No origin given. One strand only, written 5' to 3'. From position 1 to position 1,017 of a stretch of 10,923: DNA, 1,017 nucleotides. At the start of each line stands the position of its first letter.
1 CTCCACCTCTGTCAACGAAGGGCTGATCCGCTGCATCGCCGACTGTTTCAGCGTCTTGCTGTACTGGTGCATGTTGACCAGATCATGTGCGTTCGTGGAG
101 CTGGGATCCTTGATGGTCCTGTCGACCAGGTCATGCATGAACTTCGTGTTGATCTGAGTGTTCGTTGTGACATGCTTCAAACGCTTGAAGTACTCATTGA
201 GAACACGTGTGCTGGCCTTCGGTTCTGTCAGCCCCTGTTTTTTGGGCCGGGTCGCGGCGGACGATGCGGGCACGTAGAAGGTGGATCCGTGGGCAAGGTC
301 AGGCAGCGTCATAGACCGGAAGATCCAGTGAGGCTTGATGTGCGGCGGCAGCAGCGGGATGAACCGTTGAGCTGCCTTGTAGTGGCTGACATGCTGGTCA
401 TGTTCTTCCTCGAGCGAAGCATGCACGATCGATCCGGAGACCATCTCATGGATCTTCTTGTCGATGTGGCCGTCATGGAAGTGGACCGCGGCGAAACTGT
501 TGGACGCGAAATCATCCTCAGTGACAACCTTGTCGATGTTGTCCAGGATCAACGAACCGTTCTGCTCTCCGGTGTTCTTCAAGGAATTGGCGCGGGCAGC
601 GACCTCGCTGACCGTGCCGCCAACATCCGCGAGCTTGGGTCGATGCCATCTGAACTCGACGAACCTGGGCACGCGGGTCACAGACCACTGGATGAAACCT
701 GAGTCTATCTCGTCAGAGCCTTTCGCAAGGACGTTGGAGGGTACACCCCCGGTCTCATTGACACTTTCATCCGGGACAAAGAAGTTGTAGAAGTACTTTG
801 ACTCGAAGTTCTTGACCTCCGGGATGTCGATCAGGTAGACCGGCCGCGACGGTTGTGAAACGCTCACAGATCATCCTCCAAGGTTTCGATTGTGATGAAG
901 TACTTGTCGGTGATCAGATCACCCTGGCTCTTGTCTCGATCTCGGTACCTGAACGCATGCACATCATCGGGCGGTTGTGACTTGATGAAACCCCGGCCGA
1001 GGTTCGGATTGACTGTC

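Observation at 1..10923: Seven-gene co-directional block joined by ATGA overlaps and 3-4 nt spacers, with no Shine-Dalgarno sequences: candidate uncharacterised viral structural module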

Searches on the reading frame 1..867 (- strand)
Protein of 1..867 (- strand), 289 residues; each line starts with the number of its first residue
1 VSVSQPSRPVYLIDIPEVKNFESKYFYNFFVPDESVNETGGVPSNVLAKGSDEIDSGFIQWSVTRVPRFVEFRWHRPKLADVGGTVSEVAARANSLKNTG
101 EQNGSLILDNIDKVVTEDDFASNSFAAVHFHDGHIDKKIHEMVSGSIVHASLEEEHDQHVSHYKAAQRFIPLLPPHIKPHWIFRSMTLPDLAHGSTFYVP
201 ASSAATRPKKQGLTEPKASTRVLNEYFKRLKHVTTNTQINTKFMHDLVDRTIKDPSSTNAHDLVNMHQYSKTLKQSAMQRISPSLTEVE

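Call 9: search_protein_families(library=phrogs, proteins=[window:1-867:-], max_evalue=0.01)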
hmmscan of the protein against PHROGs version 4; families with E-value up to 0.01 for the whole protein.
window:1-867:- (289 aa): 0 families

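Call 10: search_protein_families(library=pfam, proteins=[window:1-867:-], max_evalue=0.01)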
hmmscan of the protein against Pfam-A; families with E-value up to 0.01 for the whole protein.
window:1-867:- (289 aa): 0 families
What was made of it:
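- On T7-like tail tubular and internal virion proteins (suggested by the gene sizes 335/820/1392): No PHROG or Pfam hit (calls 9, 10).
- Closest known: FN3/Ig-like domain-bearing phage tail proteins. Different: The Pfam fn3 models do not detect gE (call 10).
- No Pfam adhesin or secretion domain matches (call 10).
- Tried and rejected: Pfam and PHROGs on all seven proteins gave nothing (calls 9, 10).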
